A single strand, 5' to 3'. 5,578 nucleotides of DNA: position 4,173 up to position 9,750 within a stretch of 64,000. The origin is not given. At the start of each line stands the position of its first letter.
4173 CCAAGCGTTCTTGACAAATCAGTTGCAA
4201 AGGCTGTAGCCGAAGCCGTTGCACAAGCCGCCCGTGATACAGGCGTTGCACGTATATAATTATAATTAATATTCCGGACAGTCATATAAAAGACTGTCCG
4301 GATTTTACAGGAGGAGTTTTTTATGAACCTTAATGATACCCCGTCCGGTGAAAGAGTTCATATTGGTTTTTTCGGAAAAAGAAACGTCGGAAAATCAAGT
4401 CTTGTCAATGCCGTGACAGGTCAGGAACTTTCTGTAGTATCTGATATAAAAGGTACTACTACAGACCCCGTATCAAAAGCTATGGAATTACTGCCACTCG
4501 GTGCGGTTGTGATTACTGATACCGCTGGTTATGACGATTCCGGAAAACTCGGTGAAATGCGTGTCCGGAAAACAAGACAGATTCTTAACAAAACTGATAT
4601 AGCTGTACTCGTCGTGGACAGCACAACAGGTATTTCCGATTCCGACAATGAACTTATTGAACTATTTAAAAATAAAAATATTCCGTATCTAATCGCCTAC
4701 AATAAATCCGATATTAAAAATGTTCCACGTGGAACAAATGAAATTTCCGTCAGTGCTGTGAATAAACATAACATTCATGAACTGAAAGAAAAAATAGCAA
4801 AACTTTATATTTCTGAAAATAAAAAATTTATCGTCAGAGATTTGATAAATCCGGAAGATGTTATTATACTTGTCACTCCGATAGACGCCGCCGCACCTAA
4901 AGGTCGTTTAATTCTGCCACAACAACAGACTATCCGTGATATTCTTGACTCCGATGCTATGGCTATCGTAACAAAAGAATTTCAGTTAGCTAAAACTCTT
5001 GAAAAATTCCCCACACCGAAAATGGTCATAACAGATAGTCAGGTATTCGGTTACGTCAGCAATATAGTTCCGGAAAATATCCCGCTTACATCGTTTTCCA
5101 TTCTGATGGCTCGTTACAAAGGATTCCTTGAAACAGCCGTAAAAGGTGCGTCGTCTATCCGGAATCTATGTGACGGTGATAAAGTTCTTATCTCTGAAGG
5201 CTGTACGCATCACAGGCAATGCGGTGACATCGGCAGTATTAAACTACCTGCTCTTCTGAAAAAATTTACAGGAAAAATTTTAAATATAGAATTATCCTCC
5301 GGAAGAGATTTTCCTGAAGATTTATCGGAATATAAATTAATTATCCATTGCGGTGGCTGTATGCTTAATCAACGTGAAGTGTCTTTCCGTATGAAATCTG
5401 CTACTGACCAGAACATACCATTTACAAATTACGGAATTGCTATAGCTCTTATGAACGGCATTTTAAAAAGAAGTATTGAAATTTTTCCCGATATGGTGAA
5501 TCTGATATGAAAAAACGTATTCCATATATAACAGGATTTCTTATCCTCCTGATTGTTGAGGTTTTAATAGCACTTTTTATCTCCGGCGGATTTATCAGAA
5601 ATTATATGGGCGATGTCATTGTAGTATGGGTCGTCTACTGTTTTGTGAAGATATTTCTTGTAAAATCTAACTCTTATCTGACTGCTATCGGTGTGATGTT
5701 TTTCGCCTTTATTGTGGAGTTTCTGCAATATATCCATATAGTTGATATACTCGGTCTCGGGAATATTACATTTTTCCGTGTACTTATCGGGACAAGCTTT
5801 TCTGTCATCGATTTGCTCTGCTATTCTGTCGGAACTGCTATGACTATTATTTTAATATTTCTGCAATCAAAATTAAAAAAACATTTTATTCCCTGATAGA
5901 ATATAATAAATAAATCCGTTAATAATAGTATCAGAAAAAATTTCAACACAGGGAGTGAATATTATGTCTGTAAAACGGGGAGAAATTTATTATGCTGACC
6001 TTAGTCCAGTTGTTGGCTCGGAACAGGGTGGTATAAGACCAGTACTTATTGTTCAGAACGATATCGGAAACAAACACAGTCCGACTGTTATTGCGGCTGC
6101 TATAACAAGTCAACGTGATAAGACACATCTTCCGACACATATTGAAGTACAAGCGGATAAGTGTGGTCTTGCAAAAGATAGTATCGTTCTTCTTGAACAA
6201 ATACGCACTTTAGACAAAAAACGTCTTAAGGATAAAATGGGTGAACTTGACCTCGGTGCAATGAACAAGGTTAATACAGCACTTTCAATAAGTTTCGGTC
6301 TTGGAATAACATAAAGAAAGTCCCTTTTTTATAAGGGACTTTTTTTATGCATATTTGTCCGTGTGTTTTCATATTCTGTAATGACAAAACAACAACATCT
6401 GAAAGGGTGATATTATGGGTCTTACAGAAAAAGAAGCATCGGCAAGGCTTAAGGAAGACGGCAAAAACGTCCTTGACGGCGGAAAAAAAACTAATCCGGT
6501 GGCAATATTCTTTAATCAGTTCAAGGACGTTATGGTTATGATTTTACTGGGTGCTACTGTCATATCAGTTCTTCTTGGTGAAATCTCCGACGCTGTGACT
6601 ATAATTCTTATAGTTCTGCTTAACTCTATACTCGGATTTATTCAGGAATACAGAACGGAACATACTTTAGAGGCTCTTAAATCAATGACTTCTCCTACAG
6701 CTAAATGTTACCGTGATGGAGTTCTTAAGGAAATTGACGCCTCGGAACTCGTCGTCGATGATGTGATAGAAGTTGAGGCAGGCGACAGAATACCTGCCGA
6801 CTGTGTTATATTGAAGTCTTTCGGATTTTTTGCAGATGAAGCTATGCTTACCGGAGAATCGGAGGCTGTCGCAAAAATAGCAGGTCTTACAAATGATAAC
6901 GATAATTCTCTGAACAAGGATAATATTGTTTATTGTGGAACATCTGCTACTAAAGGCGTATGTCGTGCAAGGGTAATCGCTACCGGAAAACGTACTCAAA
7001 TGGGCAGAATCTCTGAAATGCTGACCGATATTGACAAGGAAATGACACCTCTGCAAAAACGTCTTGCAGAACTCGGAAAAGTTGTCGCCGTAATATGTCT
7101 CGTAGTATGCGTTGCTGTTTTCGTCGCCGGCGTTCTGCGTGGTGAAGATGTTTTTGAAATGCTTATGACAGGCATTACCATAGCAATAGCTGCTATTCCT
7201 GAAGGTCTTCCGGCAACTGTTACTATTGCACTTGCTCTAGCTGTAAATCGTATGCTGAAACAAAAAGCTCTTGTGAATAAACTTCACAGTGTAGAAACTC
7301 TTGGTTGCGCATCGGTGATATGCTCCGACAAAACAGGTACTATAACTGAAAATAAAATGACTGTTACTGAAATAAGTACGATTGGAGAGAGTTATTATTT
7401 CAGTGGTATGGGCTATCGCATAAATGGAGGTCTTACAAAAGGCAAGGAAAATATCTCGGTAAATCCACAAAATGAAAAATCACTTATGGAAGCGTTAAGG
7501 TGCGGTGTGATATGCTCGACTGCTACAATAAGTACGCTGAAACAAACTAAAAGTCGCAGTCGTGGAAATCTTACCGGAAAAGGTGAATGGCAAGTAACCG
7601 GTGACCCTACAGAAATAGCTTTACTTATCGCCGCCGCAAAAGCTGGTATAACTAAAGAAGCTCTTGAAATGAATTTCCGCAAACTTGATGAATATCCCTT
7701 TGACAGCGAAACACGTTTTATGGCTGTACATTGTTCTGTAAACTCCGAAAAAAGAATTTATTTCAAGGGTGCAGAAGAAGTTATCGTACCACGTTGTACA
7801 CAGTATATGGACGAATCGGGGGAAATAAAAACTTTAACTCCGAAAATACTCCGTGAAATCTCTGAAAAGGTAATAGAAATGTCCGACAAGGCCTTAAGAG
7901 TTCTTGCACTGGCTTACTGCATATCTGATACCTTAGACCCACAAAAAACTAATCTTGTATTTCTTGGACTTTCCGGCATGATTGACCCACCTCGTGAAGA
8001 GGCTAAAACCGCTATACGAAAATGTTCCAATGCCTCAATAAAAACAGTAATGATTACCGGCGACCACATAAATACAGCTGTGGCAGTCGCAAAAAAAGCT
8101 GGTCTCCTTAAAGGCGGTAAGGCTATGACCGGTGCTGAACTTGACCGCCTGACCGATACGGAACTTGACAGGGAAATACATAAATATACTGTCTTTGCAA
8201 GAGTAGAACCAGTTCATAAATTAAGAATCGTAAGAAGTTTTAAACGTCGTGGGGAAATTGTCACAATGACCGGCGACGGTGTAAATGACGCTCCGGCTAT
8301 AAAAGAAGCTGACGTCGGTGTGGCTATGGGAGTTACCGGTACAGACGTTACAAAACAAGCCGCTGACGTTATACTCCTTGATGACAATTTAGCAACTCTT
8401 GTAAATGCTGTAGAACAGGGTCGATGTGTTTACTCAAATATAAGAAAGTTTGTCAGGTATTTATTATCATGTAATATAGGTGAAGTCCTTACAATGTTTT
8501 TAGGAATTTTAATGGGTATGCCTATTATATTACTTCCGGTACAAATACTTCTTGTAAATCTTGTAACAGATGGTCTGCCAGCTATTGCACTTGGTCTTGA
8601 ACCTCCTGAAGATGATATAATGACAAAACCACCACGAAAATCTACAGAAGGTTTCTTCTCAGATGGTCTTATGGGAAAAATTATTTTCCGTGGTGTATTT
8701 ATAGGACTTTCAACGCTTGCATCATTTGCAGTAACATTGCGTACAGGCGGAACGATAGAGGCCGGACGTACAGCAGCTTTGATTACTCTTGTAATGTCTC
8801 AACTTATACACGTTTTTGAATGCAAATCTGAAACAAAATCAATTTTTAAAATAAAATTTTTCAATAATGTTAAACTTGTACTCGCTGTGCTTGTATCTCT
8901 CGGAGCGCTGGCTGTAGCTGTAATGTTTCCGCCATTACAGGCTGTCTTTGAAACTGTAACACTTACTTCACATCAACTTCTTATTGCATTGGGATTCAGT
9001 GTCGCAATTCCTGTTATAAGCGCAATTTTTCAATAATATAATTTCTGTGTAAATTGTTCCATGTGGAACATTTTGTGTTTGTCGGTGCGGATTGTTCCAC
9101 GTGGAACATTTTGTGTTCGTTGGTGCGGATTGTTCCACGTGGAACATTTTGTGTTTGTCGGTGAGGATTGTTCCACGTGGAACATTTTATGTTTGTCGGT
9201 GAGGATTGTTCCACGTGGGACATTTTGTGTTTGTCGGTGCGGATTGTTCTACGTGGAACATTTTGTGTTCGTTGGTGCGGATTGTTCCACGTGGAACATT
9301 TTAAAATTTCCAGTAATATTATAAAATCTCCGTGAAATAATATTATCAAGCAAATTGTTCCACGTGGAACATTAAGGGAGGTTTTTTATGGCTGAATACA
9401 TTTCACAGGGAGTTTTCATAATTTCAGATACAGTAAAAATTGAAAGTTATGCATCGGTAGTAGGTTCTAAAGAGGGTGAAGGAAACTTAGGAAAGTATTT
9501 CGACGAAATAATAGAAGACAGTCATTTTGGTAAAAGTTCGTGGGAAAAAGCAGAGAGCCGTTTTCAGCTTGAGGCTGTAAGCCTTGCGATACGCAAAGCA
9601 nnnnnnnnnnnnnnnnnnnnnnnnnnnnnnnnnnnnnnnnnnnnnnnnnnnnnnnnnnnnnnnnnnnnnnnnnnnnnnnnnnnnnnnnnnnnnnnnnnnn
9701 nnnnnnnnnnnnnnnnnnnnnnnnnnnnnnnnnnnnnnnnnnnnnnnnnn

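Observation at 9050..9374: Array 1 (7 + 1 copies, 38-bp period) replaces the expected spoVAC upstream of spoVAD; last copy abuts the spoVAD RBS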

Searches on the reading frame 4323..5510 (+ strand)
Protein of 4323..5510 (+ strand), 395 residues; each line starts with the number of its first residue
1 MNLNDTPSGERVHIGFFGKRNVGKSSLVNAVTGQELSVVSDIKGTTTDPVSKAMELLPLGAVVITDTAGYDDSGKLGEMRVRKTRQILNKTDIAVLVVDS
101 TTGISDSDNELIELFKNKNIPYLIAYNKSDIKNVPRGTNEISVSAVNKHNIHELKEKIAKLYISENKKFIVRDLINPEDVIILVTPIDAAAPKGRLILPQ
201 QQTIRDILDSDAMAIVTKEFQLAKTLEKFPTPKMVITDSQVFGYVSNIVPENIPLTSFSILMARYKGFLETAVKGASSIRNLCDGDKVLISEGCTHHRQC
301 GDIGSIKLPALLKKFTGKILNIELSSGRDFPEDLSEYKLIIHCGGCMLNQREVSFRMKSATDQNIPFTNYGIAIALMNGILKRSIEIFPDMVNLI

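Call 7: search_protein_families(library=pfam, proteins=[window:4323-5510:+])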
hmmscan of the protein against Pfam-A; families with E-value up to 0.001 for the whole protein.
window:4323-5510:+ (395 aa): 7 families
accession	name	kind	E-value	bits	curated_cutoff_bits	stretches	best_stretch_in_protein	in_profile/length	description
PF18133.7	HydF_tetramer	-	5.9e-46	155.6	22.6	1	271-387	2-118/118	Hydrogen maturase F tetramerization domain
PF18128.7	HydF_dimer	-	4.9e-41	139.3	23.4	1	170-267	1-99/99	Hydrogen maturase F dimerization domain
PF01926.29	MMR_HSR1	-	3.2e-22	79.2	21.9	1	14-128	2-113/113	50S ribosome-binding GTPase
PF00350.29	Dynamin_N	-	4.8e-07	30.4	27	0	14-46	1-32/168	Dynamin family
PF00009.33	GTP_EFTU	-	1.1e-06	28.8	26.5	1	83-162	85-150/188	Elongation factor Tu GTP binding domain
PF02421.24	FeoB_N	-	4.4e-06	26.7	27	1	13-102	2-90/156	Ferrous iron transport protein B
PF00071.28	Ras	-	0.00013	22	21.6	1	17-157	5-133/162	Ras family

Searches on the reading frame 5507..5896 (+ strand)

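Call 7: search_protein_families(library=pfam, proteins=[window:5507-5896:+])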
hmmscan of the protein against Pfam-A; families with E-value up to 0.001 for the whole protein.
window:5507-5896:+ (129 aa): 1 family
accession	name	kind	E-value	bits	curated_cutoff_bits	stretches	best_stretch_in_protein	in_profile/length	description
PF10990.13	DUF2809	-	4.3e-24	85.4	29.3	1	28-110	4-86/86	Protein of unknown function (DUF2809)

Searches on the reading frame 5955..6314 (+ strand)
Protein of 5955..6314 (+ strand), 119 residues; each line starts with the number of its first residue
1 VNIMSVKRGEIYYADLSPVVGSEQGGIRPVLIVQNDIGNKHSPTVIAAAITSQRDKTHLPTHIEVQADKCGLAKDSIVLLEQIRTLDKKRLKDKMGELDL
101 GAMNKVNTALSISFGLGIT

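Call 7: search_protein_families(library=pfam, proteins=[window:5955-6314:+])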
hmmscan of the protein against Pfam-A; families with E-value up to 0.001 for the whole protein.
window:5955-6314:+ (119 aa): 1 family
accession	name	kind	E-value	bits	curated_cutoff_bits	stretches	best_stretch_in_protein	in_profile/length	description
PF02452.23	PemK_toxin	-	1.7e-35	121.9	23.1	1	7-114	1-109/109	PemK-like, MazF-like toxin of type II toxin-antitoxin system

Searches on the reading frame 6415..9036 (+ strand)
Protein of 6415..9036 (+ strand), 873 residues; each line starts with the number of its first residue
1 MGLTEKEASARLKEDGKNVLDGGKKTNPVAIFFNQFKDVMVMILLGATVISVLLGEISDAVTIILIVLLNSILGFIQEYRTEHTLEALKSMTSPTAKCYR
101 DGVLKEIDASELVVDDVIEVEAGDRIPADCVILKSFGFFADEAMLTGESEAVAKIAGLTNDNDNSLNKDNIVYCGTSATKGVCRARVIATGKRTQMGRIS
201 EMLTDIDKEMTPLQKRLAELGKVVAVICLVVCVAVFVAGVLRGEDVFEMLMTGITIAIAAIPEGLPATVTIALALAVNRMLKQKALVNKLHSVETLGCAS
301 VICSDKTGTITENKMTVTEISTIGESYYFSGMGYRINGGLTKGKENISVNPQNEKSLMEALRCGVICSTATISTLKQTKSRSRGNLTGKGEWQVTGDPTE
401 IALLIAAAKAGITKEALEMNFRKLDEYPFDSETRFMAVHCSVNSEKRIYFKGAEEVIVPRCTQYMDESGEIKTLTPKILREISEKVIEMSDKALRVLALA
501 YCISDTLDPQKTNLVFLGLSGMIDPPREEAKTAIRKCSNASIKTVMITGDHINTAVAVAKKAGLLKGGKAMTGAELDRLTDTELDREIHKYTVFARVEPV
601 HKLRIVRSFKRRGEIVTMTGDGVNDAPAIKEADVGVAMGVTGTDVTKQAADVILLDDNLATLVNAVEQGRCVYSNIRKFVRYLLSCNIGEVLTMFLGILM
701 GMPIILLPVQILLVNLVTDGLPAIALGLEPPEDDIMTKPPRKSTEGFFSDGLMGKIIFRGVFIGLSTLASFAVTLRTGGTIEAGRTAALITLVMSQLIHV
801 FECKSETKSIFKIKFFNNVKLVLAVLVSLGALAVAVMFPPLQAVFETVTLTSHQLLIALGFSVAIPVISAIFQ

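Call 7: search_protein_families(library=pfam, proteins=[window:6415-9036:+])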
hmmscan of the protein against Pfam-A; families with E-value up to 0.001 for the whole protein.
window:6415-9036:+ (873 aa): 6 families
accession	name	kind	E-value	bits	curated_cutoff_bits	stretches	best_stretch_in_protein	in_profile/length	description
PF00122.25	E1-E2_ATPase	-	1.4e-51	175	28.1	1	90-283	1-181/181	E1-E2 ATPase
PF00689.26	Cation_ATPase_C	-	5.9e-50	169.9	27.3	1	703-871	1-171/175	Cation transporting ATPase, C-terminus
PF13246.12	Cation_ATPase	-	1.8e-20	73.2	21.7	1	387-464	12-91/91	Cation transport ATPase (P-type)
PF00702.32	Hydrolase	-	1e-14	55.8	26.4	1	521-633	92-191/191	haloacid dehalogenase-like hydrolase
PF00690.31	Cation_ATPase_N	-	1e-13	51.1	20.4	1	2-51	20-69/69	Cation transporter/ATPase, N-terminus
PF08282.18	Hydrolase_3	-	0.00058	20.1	20.9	0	614-657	204-246/255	haloacid dehalogenase-like hydrolase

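Call 10: search_protein_families(library=ncbifam, proteins=[window:6415-9036:+])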
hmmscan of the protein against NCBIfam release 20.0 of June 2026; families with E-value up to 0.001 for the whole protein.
window:6415-9036:+ (873 aa): 21 families
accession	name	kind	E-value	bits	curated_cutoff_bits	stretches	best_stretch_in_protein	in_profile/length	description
TIGR01522.1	ATPase-IIA2_Ca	equivalog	2.5e-209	697.2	798.3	1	2-869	23-843/854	calcium-transporting P-type ATPase, PMR1-type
TIGR01116.1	ATPase-IIA1_Ca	equivalog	1.8e-185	618.4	703.4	1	34-868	3-788/799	calcium-translocating P-type ATPase, SERCA-type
TIGR01523.1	ATPase-IID_K-Na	equivalog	8.9e-137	457.2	645.05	2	211-778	267-861/997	potassium/sodium efflux P-type ATPase, fungal-type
TIGR01517.1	ATPase-IIB_Ca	equivalog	1e-136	457.3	507.05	2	358-862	379-866/882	calcium-translocating P-type ATPase, PMCA-type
TIGR01106.1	ATPase-IIC_X-K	subfamily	3e-130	435.9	946.1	2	2-568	36-611/997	Na,H/K antiporter P-type ATPase subunit alpha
TIGR01647.1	ATPase-IIIA_H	equivalog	2.1e-114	383.3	615.5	2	2-325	1-312/755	plasma-membrane proton-efflux P-type ATPase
TIGR01524.1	ATPase-IIIB_Mg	equivalog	7.2e-112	374.8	610.75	2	415-743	400-730/867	magnesium-translocating P-type ATPase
TIGR01494.1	ATPase_P-type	subfamily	1.1e-97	327.5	62.3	3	63-325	2-237/478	HAD-IC family P-type ATPase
NF011702.0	PRK15122.1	subfamily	3.8e-95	319.7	975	2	412-739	434-765/907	magnesium-translocating P-type ATPase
TIGR01525.1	ATPase-IB_hvy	subfamily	3.5e-71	240.7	346.25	3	44-326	5-275/560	heavy metal translocating P-type ATPase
TIGR01657.1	P-ATPase-V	hypoth_equivalog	8.2e-71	238.8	618.25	2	2-566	139-699/1055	ATP13A2 family polyamine export P-type ATPase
TIGR01512.1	ATPase-IB2_Cd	subfamily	1.1e-56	192.5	313.5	3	44-323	5-258/494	cadmium family heavy metal-translocating P-type ATPase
TIGR01511.1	ATPase-IB1_Cu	subfamily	2.1e-49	168.8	397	3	59-326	45-288/542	copper-translocating P-type ATPase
NF008262.1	PRK11033.1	equivalog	6.2e-44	150.6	1005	3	47-324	185-450/731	zinc/cadmium/mercury/lead-transporting ATPase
NF033775.1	P_type_ZntA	exception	3.5e-36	124.8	1240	2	47-323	190-454/732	Zn(II)/Cd(II)/Pb(II) translocating P-type ATPase ZntA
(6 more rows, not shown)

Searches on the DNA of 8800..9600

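Call 66: search_rna_families(source=window, start=8800, end=9600, threshold=evalue, max_evalue=1)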
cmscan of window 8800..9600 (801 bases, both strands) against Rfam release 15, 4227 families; matches with E-value up to 1: 20.
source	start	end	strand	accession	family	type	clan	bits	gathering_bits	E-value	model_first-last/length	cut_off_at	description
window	9049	9190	+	RF04228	MIR6140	Gene; miRNA;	-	35.3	140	9.5e-05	1-165/165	no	MIR6140 microRNA precursor family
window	9048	9115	+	RF03957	mir-5856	Gene; miRNA;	-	27.2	90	0.0021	1-70/70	no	mir-5856 microRNA precursor family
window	9063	9176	+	RF03227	mir-2528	Gene; miRNA;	-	26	102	0.008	1-118/118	no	mir-2528 microRNA precursor family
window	9089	9150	+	RF04120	MIR5998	Gene; miRNA;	-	24.6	180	0.0059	1-173/173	no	MIR5998 microRNA precursor family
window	9241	9302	+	RF04120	MIR5998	Gene; miRNA;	-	22.7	180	0.019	1-173/173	no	MIR5998 microRNA precursor family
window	9120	9195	+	RF03590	mir-2009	Gene; miRNA;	-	22.2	90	0.038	1-83/83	no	mir-2009 microRNA precursor family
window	9086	9152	+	RF03654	MIR4239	Gene; miRNA;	-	22.1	100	0.076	1-120/120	no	MIR4239 microRNA precursor family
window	9206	9374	+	RF04130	MIR7996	Gene; miRNA;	-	22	119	0.21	1-190/190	no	MIR7996 microRNA precursor family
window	9044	9116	+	RF03590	mir-2009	Gene; miRNA;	-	21.7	90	0.053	1-83/83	no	mir-2009 microRNA precursor family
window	9087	9152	+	RF03182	MIR6032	Gene; miRNA;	-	20.3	102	0.36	1-100/100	no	MIR6032 microRNA precursor family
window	9282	9374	+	RF03621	MIR4245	Gene; miRNA;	-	20.3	74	0.82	1-128/128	no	MIR4245 microRNA precursor family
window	9283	9371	+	RF04108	mir-2513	Gene; miRNA;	-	20.1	89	0.47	16-105/120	no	mir-2513 microRNA precursor family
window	9283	9371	-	RF04108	mir-2513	Gene; miRNA;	-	19.7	89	0.58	16-105/120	no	mir-2513 microRNA precursor family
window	9165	9226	+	RF04120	MIR5998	Gene; miRNA;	-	19.6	180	0.12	1-173/173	no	MIR5998 microRNA precursor family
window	9283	9371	+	RF04128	MIR8562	Gene; miRNA;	-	19.4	211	0.47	1-242/242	no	MIR8562 microRNA precursor family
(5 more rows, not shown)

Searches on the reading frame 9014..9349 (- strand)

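Call 67: search_protein_families(library=pfam, proteins=[window:9014-9349:-], max_evalue=1)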
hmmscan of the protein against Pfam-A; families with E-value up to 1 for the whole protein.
window:9014-9349:- (111 aa): 3 families
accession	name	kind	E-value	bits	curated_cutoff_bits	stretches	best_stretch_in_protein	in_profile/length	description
PF18621.7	Rv3651-like_middle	-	0.0078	17.1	31.1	0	29-70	40-82/110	Rv3651-like, middle domain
PF13895.12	Ig_2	-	0.018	15.7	27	1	41-80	7-45/79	Immunoglobulin domain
PF15626.11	mono-CXXC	-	0.045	14.5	20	0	17-50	7-44/53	single CXXC unit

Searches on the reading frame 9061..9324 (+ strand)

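Call 67: search_protein_families(library=pfam, proteins=[window:9061-9324:+], max_evalue=1)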
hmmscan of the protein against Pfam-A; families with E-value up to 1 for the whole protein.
window:9061-9324:+ (87 aa): 2 families
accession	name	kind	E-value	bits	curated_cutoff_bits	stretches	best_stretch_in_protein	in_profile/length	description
PF06002.17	CST-I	-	0.41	10.5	25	0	48-75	18-44/295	Alpha-2,3-sialyltransferase (CST-I)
PF23011.2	PHD-1st_NSD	-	0.58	10.8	27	0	34-60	22-48/49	Histone-lysine N-methyltransferase NSD-like, PHD zinc finger 1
